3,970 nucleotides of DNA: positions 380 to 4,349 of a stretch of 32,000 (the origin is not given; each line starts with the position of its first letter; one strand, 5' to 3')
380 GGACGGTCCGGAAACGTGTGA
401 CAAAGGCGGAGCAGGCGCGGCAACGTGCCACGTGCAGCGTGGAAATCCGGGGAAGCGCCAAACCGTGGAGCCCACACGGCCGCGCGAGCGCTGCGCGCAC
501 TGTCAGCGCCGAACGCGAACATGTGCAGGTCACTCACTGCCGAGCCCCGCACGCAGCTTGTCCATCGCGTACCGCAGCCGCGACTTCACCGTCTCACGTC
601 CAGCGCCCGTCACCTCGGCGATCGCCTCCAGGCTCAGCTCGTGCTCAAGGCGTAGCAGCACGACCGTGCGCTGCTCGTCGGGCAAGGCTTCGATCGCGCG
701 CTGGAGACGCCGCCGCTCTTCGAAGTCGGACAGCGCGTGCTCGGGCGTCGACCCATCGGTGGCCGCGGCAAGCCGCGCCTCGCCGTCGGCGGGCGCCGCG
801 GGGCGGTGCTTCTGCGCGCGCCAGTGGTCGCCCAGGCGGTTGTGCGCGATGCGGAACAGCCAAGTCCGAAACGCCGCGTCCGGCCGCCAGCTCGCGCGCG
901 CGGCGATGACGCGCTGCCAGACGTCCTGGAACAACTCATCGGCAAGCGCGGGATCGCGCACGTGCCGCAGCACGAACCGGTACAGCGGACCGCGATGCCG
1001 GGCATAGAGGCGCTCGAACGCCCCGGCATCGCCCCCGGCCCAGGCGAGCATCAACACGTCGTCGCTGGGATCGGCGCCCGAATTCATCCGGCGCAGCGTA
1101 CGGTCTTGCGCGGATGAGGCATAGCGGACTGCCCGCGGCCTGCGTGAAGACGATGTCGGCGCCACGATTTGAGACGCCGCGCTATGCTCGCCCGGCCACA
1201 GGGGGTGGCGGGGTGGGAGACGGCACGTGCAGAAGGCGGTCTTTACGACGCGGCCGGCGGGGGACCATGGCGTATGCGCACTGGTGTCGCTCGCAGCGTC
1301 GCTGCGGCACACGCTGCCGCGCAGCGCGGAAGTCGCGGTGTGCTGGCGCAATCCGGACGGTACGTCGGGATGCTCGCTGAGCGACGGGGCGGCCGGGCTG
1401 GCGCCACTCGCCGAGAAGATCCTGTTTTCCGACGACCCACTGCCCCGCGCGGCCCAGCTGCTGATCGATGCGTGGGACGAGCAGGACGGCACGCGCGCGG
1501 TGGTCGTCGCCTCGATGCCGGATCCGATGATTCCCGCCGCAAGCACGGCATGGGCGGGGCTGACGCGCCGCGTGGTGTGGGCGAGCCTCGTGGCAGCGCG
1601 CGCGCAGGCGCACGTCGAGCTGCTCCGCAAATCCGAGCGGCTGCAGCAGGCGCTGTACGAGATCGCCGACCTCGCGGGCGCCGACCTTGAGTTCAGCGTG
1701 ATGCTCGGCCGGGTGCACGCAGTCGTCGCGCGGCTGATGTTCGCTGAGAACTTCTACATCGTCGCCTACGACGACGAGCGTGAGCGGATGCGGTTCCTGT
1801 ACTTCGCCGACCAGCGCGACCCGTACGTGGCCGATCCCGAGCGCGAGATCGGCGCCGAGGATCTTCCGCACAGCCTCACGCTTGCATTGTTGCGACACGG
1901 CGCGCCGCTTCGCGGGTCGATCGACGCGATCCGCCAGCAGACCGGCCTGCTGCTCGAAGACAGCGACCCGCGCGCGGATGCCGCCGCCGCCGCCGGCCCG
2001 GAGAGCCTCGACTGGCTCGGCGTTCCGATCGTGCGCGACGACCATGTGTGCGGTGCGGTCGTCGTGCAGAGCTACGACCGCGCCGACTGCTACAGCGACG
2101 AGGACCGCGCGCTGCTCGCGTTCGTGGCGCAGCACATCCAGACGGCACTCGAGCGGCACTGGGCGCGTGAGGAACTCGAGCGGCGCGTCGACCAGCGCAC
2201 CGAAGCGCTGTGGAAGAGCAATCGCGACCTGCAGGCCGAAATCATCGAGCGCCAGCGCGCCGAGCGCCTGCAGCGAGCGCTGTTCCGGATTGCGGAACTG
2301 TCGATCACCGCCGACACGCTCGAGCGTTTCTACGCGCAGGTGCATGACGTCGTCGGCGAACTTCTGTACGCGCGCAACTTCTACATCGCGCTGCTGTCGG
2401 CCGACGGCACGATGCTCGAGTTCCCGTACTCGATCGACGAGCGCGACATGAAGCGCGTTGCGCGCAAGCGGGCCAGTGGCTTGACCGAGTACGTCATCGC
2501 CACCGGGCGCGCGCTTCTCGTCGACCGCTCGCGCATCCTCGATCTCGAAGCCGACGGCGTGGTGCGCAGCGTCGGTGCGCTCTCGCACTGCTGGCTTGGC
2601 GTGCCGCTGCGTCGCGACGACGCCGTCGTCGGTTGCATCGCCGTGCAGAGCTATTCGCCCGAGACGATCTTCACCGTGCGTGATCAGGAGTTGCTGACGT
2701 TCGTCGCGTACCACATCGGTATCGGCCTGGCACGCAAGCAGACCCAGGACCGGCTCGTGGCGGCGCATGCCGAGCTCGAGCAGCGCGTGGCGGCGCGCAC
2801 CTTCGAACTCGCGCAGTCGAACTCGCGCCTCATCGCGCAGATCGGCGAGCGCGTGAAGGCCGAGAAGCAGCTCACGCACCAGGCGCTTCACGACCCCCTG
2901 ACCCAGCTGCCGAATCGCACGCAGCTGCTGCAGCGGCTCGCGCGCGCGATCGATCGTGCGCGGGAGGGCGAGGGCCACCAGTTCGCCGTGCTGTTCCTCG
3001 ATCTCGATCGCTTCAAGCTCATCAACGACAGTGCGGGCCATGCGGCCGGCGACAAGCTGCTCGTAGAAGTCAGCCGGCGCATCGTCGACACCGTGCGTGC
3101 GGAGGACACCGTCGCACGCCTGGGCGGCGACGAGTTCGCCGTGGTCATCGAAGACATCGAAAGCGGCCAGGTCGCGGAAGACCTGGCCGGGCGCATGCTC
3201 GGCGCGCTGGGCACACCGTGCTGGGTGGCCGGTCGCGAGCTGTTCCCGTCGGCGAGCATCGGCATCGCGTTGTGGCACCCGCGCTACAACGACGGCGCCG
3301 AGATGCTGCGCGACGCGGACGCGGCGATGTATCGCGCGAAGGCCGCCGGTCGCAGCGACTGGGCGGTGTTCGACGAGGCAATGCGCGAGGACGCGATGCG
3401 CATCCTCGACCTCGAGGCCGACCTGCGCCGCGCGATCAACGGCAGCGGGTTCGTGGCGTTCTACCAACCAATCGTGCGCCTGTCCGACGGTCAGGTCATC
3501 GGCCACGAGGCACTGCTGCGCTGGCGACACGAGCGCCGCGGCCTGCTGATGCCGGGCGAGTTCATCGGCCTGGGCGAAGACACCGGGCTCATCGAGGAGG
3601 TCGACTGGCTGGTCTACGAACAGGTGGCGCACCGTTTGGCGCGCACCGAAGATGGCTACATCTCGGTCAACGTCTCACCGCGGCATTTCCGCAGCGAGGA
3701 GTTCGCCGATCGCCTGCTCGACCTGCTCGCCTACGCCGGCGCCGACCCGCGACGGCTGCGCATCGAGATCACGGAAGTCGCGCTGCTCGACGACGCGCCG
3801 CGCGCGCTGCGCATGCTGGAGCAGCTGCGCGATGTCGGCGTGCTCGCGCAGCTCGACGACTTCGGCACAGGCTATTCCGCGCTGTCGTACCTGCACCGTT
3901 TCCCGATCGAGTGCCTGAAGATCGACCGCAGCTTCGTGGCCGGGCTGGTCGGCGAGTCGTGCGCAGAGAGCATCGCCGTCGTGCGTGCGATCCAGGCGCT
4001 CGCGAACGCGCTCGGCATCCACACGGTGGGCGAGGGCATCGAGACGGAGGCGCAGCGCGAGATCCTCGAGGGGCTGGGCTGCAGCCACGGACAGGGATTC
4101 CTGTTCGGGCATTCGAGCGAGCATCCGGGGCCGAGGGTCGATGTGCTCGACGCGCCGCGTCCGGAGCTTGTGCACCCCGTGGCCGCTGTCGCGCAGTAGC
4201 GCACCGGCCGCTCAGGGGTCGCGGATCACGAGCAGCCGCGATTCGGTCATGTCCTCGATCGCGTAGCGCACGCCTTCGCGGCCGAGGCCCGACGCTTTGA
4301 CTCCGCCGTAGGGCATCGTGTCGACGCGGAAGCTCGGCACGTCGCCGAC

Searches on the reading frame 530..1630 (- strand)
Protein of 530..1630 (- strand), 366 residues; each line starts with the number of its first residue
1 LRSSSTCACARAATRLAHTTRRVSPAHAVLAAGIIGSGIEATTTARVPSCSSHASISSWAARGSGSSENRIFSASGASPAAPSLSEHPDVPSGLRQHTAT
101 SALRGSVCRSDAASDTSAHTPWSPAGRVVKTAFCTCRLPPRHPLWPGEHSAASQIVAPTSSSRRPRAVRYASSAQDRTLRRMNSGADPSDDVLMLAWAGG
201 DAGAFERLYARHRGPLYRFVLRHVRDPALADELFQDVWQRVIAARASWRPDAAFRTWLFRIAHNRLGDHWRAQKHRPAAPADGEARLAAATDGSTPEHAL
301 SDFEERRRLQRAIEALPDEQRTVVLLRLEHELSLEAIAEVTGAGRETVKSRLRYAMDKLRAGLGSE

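Call 47: search_protein_families(library=pfam, proteins=[window:530-1630:-], max_evalue=0.001)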
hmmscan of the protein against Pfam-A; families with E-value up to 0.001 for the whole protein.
window:530-1630:- (366 aa): 4 families
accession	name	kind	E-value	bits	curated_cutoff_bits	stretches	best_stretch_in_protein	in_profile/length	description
PF04542.20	Sigma70_r2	-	4.7e-16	58.8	24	1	208-275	1-70/71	Sigma-70 region 2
PF04545.22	Sigma70_r4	-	2.9e-13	49.5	24.1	1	312-361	1-50/50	Sigma-70, region 4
PF08281.18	Sigma70_r4_2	-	2.6e-11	43.4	25.7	1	306-359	1-54/54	Sigma-70, region 4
PF22029.2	PhyR_sigma2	-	0.00035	21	27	0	225-263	17-55/55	Sigma2 domain of PhyR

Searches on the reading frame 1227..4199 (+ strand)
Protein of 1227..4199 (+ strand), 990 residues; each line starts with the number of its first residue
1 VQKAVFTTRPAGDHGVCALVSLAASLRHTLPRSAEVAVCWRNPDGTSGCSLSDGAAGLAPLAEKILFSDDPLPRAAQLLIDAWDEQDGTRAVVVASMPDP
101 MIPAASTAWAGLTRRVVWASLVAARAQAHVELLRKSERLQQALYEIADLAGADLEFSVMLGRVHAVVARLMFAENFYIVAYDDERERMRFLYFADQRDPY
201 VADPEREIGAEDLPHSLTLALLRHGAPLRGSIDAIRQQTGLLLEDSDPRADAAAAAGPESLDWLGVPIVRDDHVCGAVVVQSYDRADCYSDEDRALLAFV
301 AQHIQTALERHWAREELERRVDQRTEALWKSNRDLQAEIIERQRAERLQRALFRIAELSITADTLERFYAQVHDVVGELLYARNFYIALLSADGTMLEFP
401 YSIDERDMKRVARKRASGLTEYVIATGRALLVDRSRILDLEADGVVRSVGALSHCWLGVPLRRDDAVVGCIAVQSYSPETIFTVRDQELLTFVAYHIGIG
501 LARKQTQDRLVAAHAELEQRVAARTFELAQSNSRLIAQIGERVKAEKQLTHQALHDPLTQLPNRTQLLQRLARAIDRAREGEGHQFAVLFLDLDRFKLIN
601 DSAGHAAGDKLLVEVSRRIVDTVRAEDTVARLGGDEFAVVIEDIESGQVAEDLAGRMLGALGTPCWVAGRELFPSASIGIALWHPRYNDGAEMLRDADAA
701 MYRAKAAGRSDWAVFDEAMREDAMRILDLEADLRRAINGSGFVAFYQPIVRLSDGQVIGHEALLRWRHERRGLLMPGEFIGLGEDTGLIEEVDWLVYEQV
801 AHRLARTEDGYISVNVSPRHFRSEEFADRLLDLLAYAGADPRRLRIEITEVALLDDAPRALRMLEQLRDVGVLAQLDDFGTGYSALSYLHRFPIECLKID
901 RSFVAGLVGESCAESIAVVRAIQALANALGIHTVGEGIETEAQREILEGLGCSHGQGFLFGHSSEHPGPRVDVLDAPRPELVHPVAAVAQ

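Call 46: search_protein_families(library=pfam, proteins=[window:1227-4199:+], max_evalue=0.001)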
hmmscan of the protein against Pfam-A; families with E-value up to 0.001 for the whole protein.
window:1227-4199:+ (990 aa): 5 families
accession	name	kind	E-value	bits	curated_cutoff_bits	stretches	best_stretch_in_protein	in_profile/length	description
PF00563.25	EAL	-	1.7e-62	211.3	31.3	1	731-961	2-234/236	EAL domain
PF00990.26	GGDEF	-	3.5e-47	160.6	23.8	1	553-710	1-160/161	Diguanylate cyclase, GGDEF domain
PF13185.12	GAF_2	-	1.2e-20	74.6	28.6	2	363-501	2-135/136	GAF domain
PF01590.32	GAF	-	1.2e-15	58.6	22.4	2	365-500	2-132/133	GAF domain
PF13492.12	GAF_3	-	1.9e-09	38.5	27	0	366-503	3-129/129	GAF domain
